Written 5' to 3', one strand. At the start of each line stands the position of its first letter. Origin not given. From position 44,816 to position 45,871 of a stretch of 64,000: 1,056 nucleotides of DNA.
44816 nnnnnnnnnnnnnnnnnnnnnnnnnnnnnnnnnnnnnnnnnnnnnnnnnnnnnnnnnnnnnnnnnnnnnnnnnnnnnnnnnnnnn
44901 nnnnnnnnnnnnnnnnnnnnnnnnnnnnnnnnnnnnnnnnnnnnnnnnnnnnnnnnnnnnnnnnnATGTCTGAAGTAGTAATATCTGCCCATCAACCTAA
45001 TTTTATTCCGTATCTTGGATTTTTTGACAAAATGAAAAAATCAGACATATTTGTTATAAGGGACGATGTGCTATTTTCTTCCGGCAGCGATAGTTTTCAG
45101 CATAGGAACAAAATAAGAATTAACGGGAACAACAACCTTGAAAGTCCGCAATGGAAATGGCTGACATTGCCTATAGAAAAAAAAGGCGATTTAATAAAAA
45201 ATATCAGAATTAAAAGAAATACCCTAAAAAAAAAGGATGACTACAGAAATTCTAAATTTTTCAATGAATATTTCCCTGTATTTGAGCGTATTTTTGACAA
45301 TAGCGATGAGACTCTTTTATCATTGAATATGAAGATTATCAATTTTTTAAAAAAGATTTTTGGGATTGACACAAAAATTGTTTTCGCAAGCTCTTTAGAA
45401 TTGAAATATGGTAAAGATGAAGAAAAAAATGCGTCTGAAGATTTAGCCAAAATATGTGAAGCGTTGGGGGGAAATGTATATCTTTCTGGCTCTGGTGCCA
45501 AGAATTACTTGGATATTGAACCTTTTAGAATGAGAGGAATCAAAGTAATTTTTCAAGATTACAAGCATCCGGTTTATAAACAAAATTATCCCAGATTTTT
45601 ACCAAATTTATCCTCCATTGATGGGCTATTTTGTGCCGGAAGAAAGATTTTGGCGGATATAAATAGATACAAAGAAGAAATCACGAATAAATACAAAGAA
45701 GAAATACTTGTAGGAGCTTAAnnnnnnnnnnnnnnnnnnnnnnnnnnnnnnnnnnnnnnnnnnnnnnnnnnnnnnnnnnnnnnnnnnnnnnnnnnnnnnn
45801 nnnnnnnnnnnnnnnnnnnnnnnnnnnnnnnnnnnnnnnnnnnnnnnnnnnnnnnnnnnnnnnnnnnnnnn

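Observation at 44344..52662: Synthase-dependent amino-sugar polysaccharide locus (processive GT2 + secreted CE4 deacetylase + GH18-like + LmbE) in a reduced archaeon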

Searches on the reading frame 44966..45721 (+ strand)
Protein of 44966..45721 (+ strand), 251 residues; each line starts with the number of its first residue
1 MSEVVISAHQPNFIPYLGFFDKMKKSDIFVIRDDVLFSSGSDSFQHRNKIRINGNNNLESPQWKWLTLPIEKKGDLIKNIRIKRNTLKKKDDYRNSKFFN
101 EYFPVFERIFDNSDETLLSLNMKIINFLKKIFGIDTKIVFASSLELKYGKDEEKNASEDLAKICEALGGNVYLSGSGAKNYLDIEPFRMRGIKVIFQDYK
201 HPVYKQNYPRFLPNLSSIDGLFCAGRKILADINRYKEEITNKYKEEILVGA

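Call 3: search_protein_families(library=pfam, proteins=[window:44966-45721:+], max_evalue=0.01)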
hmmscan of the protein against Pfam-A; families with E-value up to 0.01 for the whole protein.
window:44966-45721:+ (251 aa): 1 family
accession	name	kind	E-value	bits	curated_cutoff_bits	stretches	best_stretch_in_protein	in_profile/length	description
PF08889.16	WbqC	-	1.3e-53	182.5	21.3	1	10-227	1-214/218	WbqC-like protein family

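Call 4: search_protein_families(library=ncbifam, proteins=[window:44966-45721:+], max_evalue=0.01)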
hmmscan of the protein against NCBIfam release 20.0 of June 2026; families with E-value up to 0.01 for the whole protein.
window:44966-45721:+ (251 aa): 0 families

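Call 16: search_solved_structures(query=window:44966-45721:+, max_evalue=1, show_alignments=1)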
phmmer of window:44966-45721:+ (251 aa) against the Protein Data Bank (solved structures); distinct sequences matched with E-value up to 1: 0.

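Call 67: search_dna_similar(query=window:44966-45721:+, collection=plasmids, mode=protein, max_evalue=0.00001, max_rows=15)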
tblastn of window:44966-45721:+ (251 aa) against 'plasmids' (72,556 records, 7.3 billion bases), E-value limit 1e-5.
Records with a match: 84; places in all: 84; records where one place covers at least 80% of the query: 65.
Best place of each record, by identity: <60% 84.
By first word of the organism name: Bacillus 28; Rhizobium 19; Streptomyces 9; Aliiroseovarius 8; Neorhizobium 3; Azospirillum 2; Cupriavidus 2; Mariluticola 1; Natrinema 1; Peteryoungia 1; and 10 more.
By predicted mobility (MOB-suite, as given by PLSDB): non-mobilizable 70; conjugative 9; mobilizable 5.
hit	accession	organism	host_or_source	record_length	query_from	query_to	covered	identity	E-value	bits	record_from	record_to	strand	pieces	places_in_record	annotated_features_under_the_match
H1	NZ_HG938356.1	Neorhizobium galegae bv. officinalis bv. officinalis str. ...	Galega officinalis root nodule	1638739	1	234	93%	33.6%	2e-34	137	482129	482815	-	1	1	record has no annotation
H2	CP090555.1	Neorhizobium galegae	Galega,Cell culture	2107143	6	251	98%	30.2%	7e-18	90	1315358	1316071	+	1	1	WbqC family protein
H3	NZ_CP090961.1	Mariluticola halotolerans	sea sediment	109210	4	224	88%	33.2%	2e-32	131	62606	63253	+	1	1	WbqC family protein | hypothetical protein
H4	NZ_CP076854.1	Rhizobium sp. WYJ-E13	Curcuma wenyujin Y.H. Chen et C. ...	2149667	1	225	90%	31.6%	3e-28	119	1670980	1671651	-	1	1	none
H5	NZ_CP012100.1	Bacillus thuringiensis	whole organism,soil sample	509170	4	227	89%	31.4%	4e-25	110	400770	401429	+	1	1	WbqC family protein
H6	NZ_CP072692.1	Bacillus thuringiensis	whole organism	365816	4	227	89%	31.4%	5e-25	110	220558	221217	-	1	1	WbqC family protein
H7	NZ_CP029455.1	Bacillus cereus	Chives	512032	4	227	89%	30.9%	2e-24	108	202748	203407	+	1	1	WbqC family protein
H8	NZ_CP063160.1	Bacillus cereus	-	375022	4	227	89%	30.9%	2e-24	108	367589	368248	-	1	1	WbqC family protein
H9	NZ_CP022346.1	Bacillus thuringiensis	soil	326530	4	227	89%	30.9%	3e-24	108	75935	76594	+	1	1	WbqC family protein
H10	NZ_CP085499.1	Bacillus cereus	coffee,cell culture,root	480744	4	227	89%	30.9%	4e-24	107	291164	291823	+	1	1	WbqC family protein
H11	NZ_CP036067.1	Bacillus mycoides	cell culture,soil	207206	4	225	88%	31.2%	6e-26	113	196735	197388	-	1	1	WbqC family protein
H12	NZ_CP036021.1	Bacillus mycoides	cell culture,soil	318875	4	225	88%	31.2%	6e-26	112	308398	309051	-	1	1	WbqC family protein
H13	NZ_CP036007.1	Bacillus mycoides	cell culture,soil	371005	4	225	88%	31.2%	6e-26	112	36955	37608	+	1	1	WbqC family protein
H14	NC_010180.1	Bacillus mycoides KBAB4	-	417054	4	225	88%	31.2%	6e-26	112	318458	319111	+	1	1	WbqC family protein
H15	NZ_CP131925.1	Bacillus mycoides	whole organism,soil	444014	4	225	88%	31.2%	6e-26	112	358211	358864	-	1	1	WbqC family protein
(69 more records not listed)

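Call 68: get_annotated_region(hit=H5, flank=8000)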
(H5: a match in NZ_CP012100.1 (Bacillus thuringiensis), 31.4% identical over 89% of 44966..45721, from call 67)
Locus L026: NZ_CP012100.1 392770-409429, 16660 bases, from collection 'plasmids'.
description: Bacillus thuringiensis strain HS18-1 plasmid pHS18-1, complete sequence
organism: Bacillus thuringiensis (NCBI taxid 1428)
taxonomy: Bacteria; Bacillota; Bacilli; Bacillales; Bacillaceae; Bacillus; Bacillus thuringiensis
host: -; source: whole organism,soil sample; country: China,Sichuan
typing (MOB-suite, as given by PLSDB): non-mobilizable; replicon rep_cluster_164,rep_cluster_1751
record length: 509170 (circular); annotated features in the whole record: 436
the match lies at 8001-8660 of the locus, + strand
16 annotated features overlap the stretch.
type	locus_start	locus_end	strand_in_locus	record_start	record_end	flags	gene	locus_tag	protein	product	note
CDS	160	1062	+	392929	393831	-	-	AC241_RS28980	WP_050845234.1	hypothetical protein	-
CDS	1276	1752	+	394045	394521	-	-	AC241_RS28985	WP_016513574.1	GNAT family N-acetyltransferase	-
CDS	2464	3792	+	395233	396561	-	-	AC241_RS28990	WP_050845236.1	nucleotide sugar dehydrogenase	GO:0000271 - polysaccharide biosynthetic process [Evidence IEA]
CDS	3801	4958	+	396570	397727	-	-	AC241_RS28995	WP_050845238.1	DegT/DnrJ/EryC1/StrS family aminotransferase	-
CDS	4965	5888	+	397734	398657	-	-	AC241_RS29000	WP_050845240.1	NAD-dependent epimerase/dehydratase family protein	-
CDS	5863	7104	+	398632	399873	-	-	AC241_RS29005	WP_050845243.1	DegT/DnrJ/EryC1/StrS aminotransferase family protein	-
CDS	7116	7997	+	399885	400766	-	-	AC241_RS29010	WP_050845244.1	GNAT family N-acetyltransferase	-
CDS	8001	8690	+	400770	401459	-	-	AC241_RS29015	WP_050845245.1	WbqC family protein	-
CDS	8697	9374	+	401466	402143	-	-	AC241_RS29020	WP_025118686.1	PIG-L family deacetylase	-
CDS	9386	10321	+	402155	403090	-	-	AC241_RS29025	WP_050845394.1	TIM barrel protein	-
CDS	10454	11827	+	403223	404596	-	-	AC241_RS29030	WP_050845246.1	M28 family peptidase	-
CDS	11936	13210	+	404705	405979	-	-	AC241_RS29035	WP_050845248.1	MFS transporter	GO:0055085 - transmembrane transport [Evidence IEA]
CDS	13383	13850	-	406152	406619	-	-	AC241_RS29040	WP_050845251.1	RsfA family transcriptional regulator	-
CDS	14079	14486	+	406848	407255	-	-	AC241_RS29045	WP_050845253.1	nucleotidyltransferase domain-containing protein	-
CDS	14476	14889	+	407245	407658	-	-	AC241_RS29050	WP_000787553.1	DUF86 domain-containing protein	-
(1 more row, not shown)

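Call 69: get_annotated_region(hit=H3, flank=8000)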
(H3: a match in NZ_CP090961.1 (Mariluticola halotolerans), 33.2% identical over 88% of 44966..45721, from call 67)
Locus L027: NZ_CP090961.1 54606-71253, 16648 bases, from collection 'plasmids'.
description: Mariluticola halotolerans strain LMO-2 plasmid unnamed, complete sequence
organism: Mariluticola halotolerans (NCBI taxid 2909283)
taxonomy: Bacteria; Pseudomonadota; Alphaproteobacteria; Hyphomicrobiales; Devosiaceae; Mariluticola; Mariluticola halotolerans
host: -; source: sea sediment; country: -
typing (MOB-suite, as given by PLSDB): non-mobilizable
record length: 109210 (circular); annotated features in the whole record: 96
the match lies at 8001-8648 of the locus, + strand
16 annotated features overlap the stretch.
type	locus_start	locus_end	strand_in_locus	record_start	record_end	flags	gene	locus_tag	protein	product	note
CDS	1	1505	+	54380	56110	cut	-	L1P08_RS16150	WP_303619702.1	ABC transporter ATP-binding protein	-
CDS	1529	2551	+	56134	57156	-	pseB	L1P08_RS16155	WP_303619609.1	UDP-N-acetylglucosamine 4,6-dehydratase (inverting)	-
CDS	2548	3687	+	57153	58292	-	pseC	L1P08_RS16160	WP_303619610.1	UDP-4-amino-4, 6-dideoxy-N-acetyl-beta-L-altrosamine transaminase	-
CDS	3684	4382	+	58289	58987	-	pseF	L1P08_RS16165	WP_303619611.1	pseudaminic acid cytidylyltransferase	-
CDS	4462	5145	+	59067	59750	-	-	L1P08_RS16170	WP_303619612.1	PIG-L deacetylase family protein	-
CDS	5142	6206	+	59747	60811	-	pseG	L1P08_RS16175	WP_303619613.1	UDP-2,4-diacetamido-2,4, 6-trideoxy-beta-L-altropyranose hydrolase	-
CDS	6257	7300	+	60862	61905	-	-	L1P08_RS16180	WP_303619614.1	N-acetylneuraminate synthase family protein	GO:0016051 - carbohydrate biosynthetic process [Evidence IEA]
CDS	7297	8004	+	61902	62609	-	-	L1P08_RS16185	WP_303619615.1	hypothetical protein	-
CDS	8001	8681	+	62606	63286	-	-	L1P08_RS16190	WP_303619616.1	WbqC family protein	-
CDS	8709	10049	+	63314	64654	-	-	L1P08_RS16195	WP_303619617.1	NAD(P)-binding protein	-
CDS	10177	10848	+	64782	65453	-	-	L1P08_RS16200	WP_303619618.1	methyltransferase domain-containing protein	-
CDS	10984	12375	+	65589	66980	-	-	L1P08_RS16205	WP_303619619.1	hypothetical protein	-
CDS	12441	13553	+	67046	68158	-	-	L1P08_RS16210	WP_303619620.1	glycosyltransferase family 4 protein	-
CDS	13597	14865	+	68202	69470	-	-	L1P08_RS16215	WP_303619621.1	hypothetical protein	-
CDS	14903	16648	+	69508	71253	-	asnB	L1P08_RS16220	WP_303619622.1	asparagine synthase (glutamine-hydrolyzing)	GO:0006529 - asparagine biosynthetic process [Evidence IEA]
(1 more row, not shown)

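Call 70: search_dna_similar(query=window:44966-45721:+, collection=plasmids, mode=protein, max_evalue=0.00001, max_rows=30, rows=spread)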
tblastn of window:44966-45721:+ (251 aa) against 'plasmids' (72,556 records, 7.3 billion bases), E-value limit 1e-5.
Records with a match: 84; places in all: 84; records where one place covers at least 80% of the query: 65.
Best place of each record, by identity: <60% 84.
By first word of the organism name: Bacillus 28; Rhizobium 19; Streptomyces 9; Aliiroseovarius 8; Neorhizobium 3; Azospirillum 2; Cupriavidus 2; Mariluticola 1; Natrinema 1; Peteryoungia 1; and 10 more.
By predicted mobility (MOB-suite, as given by PLSDB): non-mobilizable 70; conjugative 9; mobilizable 5.
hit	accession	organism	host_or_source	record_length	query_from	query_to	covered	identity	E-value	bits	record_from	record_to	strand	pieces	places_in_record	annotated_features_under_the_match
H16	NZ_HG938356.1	Neorhizobium galegae bv. officinalis bv. officinalis str. ...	Galega officinalis root nodule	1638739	1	234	93%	33.6%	2e-34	137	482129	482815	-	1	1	record has no annotation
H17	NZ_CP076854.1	Rhizobium sp. WYJ-E13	Curcuma wenyujin Y.H. Chen et C. ...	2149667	1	225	90%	31.6%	3e-28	119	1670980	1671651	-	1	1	none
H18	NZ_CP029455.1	Bacillus cereus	Chives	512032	4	227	89%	30.9%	2e-24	108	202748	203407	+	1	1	WbqC family protein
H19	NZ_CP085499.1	Bacillus cereus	coffee,cell culture,root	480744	4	227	89%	30.9%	4e-24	107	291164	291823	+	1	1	WbqC family protein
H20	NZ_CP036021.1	Bacillus mycoides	cell culture,soil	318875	4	225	88%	31.2%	6e-26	112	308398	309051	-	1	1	WbqC family protein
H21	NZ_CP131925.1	Bacillus mycoides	whole organism,soil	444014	4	225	88%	31.2%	6e-26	112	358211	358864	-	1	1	WbqC family protein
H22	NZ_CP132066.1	Bacillus mycoides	whole organism,soil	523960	4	225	88%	31.2%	6e-26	112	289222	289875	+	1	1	WbqC family protein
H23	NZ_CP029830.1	Azospirillum ramasamyi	single cell,Cow dung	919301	2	225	89%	30.7%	2e-27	117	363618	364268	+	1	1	WbqC family protein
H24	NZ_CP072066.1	Bacillus mycoides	cell culture,soil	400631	4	225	88%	30.8%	2e-25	112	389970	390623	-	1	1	WbqC family protein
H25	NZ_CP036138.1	Bacillus mycoides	cell culture,soil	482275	4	225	88%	30.8%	5e-25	110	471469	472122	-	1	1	WbqC family protein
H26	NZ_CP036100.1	Bacillus mycoides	cell culture,soil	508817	4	225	88%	30.8%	5e-25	110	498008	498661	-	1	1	WbqC family protein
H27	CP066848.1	Bacillus mycoides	single cell,soil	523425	4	225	88%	30.8%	7e-25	109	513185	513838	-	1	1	WbqC family protein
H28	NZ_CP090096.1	Neorhizobium galegae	Galega,Cell culture,Plant nodule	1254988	6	226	88%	30.5%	1e-17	89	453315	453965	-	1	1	record has no annotation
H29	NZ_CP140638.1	Rhizobium indigoferae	Indigofera amblyantha,Pure culture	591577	3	236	93%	28.3%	5e-15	81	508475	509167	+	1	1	WbqC family protein | DegT/DnrJ/EryC1/StrS family aminotransferase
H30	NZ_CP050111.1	Rhizobium leguminosarum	Trifolium repens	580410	3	236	93%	27.9%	1e-14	80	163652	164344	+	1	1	WbqC family protein | DegT/DnrJ/EryC1/StrS family aminotransferase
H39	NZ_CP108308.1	Streptomyces sp. NBC_00015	-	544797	5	197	77%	26.2%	1e-12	74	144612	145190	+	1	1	WbqC family protein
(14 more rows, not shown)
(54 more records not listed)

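Call 71: get_annotated_region(hit=H23, flank=7000)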
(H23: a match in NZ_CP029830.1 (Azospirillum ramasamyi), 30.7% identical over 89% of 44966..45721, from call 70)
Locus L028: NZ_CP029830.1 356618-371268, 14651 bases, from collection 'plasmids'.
description: Azospirillum ramasamyi strain M2T2B2 plasmid unnamed1, complete sequence
organism: Azospirillum ramasamyi (NCBI taxid 682998)
taxonomy: Bacteria; Pseudomonadota; Alphaproteobacteria; Rhodospirillales; Azospirillaceae; Azospirillum; Azospirillum ramasamyi
host: -; source: single cell,Cow dung; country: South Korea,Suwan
typing (MOB-suite, as given by PLSDB): non-mobilizable
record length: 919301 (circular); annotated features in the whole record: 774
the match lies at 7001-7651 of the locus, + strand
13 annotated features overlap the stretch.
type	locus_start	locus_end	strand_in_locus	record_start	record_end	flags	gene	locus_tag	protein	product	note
CDS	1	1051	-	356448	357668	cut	-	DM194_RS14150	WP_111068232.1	glycosyltransferase family 4 protein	-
CDS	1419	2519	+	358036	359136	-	-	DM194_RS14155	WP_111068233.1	Gfo/Idh/MocA family oxidoreductase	-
CDS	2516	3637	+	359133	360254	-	-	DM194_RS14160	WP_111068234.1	DegT/DnrJ/EryC1/StrS family aminotransferase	-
CDS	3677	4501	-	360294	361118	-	-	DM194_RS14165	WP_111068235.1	metallophosphoesterase family protein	-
CDS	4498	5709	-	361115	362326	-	-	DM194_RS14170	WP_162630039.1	ATP-grasp domain-containing protein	-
CDS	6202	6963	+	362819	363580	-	-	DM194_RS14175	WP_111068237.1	hypothetical protein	-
CDS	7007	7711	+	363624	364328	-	-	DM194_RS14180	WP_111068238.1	WbqC family protein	-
CDS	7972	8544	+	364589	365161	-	-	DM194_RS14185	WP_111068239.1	hypothetical protein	-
CDS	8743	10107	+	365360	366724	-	-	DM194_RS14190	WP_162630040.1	oligosaccharide flippase family protein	-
CDS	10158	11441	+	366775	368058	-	-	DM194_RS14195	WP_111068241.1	hypothetical protein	-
CDS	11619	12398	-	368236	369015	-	-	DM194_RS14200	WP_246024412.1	ABC transporter permease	-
CDS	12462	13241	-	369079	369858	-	-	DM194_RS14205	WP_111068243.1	ABC transporter ATP-binding protein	-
CDS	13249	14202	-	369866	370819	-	-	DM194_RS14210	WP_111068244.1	ABC transporter substrate-binding protein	-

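Call 72: get_annotated_region(hit=H30, flank=7000)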
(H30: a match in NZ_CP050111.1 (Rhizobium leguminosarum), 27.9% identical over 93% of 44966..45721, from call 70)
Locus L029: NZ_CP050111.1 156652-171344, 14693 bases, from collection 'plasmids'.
description: Rhizobium leguminosarum bv. trifolii strain 3B plasmid pRL3b1, complete sequence
organism: Rhizobium leguminosarum (NCBI taxid 386)
taxonomy: Bacteria; Pseudomonadota; Alphaproteobacteria; Hyphomicrobiales; Rhizobiaceae; Rhizobium; Rhizobium leguminosarum
host: -; source: Trifolium repens; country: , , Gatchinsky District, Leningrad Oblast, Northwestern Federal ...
typing (MOB-suite, as given by PLSDB): non-mobilizable; replicon rep_cluster_841
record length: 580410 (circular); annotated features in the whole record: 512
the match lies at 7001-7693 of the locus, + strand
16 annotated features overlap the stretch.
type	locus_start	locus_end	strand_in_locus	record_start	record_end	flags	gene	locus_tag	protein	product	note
CDS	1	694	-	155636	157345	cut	-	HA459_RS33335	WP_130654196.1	ABC transporter ATP-binding protein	-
CDS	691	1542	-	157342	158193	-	-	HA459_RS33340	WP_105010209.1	ABC transporter permease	-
CDS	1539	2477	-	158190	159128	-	-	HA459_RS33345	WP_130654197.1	ABC transporter permease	GO:0055085 - transmembrane transport [Evidence IEA]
CDS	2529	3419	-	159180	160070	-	-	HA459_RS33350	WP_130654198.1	proline iminopeptidase-family hydrolase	GO:0006508 - proteolysis [Evidence IEA]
CDS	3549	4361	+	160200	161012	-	-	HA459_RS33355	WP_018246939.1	LuxR family transcriptional regulator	-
CDS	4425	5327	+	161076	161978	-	-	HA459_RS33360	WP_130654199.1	proline iminopeptidase-family hydrolase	GO:0006508 - proteolysis [Evidence IEA]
CDS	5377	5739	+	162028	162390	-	-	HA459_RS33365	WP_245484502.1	hypothetical protein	-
CDS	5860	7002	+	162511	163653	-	-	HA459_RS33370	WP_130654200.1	DegT/DnrJ/EryC1/StrS family aminotransferase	-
CDS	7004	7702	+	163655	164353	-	-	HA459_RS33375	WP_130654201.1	WbqC family protein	-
CDS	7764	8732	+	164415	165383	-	-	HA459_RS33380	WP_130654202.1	glycosylase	-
CDS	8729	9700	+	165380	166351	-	-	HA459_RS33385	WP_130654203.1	hypothetical protein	-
CDS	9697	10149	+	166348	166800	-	-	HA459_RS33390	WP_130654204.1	GNAT family N-acetyltransferase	-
CDS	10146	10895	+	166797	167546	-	-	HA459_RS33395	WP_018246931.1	class I SAM-dependent methyltransferase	-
CDS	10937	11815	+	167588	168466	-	-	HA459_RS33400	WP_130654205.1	glycosyltransferase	-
CDS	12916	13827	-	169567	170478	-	-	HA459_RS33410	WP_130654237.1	acetamidase/formamidase family protein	-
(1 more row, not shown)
